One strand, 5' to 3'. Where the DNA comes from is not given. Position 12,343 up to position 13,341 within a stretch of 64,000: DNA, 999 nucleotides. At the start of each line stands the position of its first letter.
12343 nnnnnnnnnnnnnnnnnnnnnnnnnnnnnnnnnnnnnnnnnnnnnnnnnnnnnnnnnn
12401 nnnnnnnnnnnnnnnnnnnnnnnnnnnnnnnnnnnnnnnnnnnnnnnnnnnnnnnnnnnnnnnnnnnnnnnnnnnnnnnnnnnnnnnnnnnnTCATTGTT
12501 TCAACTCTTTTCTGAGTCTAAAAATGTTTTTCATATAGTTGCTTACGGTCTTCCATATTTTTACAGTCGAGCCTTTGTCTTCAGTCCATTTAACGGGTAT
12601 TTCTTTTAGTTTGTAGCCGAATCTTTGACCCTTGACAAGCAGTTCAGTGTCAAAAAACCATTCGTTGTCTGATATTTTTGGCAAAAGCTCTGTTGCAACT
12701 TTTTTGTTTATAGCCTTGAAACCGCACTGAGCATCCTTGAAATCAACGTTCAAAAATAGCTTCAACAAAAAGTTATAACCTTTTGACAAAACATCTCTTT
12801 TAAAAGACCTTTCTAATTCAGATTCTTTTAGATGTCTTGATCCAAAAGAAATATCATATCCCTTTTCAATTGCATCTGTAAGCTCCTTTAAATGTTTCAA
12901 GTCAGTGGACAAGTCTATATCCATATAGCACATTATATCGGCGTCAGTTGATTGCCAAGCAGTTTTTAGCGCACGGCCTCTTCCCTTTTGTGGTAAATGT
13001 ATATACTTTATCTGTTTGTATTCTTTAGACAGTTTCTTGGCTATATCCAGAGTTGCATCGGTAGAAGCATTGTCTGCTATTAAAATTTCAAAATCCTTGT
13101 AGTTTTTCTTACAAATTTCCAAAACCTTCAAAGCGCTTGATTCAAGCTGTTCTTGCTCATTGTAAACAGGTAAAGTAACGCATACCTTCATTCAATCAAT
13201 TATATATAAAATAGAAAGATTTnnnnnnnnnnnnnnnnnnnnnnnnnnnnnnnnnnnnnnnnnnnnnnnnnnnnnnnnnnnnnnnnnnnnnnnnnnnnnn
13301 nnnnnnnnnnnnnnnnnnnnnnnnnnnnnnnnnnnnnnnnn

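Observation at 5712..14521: Coupled operon pairing DPM1-like GT2 synthases with Chlor_Arch_YYY GT-C membrane proteins: candidate archaeal protein O-glycosylation (PMT-like) machinery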

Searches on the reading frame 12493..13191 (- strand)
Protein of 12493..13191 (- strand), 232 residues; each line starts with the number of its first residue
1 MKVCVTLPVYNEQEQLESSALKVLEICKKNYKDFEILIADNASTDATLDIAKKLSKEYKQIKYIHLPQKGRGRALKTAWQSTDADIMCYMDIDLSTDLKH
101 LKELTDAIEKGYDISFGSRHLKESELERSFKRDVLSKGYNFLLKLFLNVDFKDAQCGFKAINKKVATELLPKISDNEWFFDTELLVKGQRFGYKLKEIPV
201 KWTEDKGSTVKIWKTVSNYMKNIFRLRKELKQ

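Call 4: search_protein_families(library=pfam, proteins=[window:12493-13191:-], max_evalue=0.01)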
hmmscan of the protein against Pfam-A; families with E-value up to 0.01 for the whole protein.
window:12493-13191:- (232 aa): 2 families
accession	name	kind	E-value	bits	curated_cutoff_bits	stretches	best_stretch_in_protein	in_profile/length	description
PF00535.33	Glycos_transf_2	-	2.1e-28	99.8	23.3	1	5-168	2-166/168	Glycosyl transferase family 2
PF10111.15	Glyco_tranf_2_2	-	0.0091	15.9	27.3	0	7-97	4-95/276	Glycosyltransferase like family 2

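Call 5: search_protein_families(library=ncbifam, proteins=[window:12493-13191:-], max_evalue=0.01)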
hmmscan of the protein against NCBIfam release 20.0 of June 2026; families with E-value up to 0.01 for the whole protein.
window:12493-13191:- (232 aa): 19 families
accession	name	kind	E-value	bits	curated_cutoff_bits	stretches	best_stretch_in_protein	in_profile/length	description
NF047588.1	GlcsyltransPgfSStrep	equivalog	2.5e-16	59.8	500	1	1-170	1-168/308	glycosyltransferase PgfS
NF007986.1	PRK10714.1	equivalog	6.7e-14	51.6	529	1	2-205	7-203/316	undecaprenyl-phosphate 4-deoxy-4-formamido-L-arabinose transferase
NF041391.1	DPhHxTase_Halo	equivalog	1.9e-13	49.9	375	1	9-209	3-190/213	dolichyl-phosphate hexose transferase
TIGR04182.1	glyco_TIGR04182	equivalog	2.7e-13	50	325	1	2-211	1-200/293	S-layer glycoprotein N-glycosyltransferase AglJ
TIGR03937.1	PgaC_IcaA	equivalog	1.1e-11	44.3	422.3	1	2-102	46-144/407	poly-beta-1,6-N-acetyl-D-glucosamine synthase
NF050050.1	ProtGlycPglI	equivalog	3.9e-11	42.9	500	1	2-152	3-153/306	GalNAc(5)-diNAcBac-PP-undecaprenol beta-1,3-glucosyltransferase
TIGR04283.1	glyco_like_mftF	equivalog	6.9e-11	42.2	182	1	5-112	3-102/221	TIGR04283 family arsenosugar biosynthesis glycosyltransferase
NF007482.0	PRK10073.1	equivalog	1.3e-09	37.5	423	1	2-102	7-104/334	glycosyltransferase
NF038302.1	EPS_HpsE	equivalog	1.3e-09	37.4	300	1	2-99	2-102/307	hormogonium polysaccharide biosynthesis glycosyltransferase HpsE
NF010496.0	PRK13915.1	equivalog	1e-08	34.6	262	1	2-96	32-129/307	glucosyl-3-phosphoglycerate synthase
NF053739.1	GlytfEpsEBac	equivalog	1e-08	34.5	450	1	2-65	2-63/265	glycosyltransferase EpsE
NF047683.1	TeichurnBiosyTuaG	equivalog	1.3e-08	34.8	400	1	3-120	8-124/252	teichuronic acid biosynthesis protein TuaG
TIGR03111.1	glyc2_xrt_Gpos1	hypoth_equivalog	6.3e-07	28.5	363.95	1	3-114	51-162/439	TIGR03111 family XrtG-associated glycosyltransferase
NF038299.1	EPS_HpsN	equivalog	2.9e-06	26.5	425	1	2-112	2-110/317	hormogonium polysaccharide biosynthesis glycosyltransferase HpsN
TIGR03965.1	mycofact_glyco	equivalog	3.7e-05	22.8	280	1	2-106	75-177/467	mycofactocin biosynthesis glycosyltransferase MftF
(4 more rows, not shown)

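Call 33: search_solved_structures(query=window:12493-13191:-, max_evalue=0.001)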
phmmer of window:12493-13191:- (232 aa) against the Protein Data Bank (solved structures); distinct sequences matched with E-value up to 0.001: 13.
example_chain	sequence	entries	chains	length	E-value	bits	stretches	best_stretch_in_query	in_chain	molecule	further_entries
5mlz_A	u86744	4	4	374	2.4e-21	79.7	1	1-228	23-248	Dolichol monophosphate mannose synthase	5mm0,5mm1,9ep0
9bhc_C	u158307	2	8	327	5.9e-11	45.7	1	2-203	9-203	Undecaprenyl-phosphate 4-deoxy-4-formamido-L-arabinose transferase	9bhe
8vxh_A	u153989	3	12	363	7.8e-11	45.3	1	2-203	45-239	Undecaprenyl-phosphate 4-deoxy-4-formamido-L-arabinose transferase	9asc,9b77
9hwj_A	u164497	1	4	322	3.6e-10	43.1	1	2-170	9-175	Undecaprenyl-phosphate 4-deoxy-4-formamido-L-arabinose transferase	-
5eke_A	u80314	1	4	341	1.1e-08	38.3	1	3-126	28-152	Uncharacterized glycosyltransferase sll0501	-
5ekp_C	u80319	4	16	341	1.2e-08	38.2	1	3-126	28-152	Uncharacterized glycosyltransferase sll0501 | Glycosyltransferase sll0501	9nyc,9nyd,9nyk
9nye_A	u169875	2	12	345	1.2e-08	38.2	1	3-126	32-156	Glycosyltransferase sll0501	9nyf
2z87_A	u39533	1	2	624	2.5e-05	27.3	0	7-141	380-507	Chondroitin synthase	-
2z86_A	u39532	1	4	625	2.5e-05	27.3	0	7-141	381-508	Chondroitin synthase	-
5hea_A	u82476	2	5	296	0.0001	25.3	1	4-119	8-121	Putative glycosyltransferase (GalT1)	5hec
5tze_C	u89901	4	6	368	0.00024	24.1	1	1-108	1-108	Glycosyl transferase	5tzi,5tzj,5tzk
3bcv_A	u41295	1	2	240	0.00026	24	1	2-97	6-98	Putative glycosyltransferase protein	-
5tz8_A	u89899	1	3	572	0.0004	23.4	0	1-108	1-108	Glycosyl transferase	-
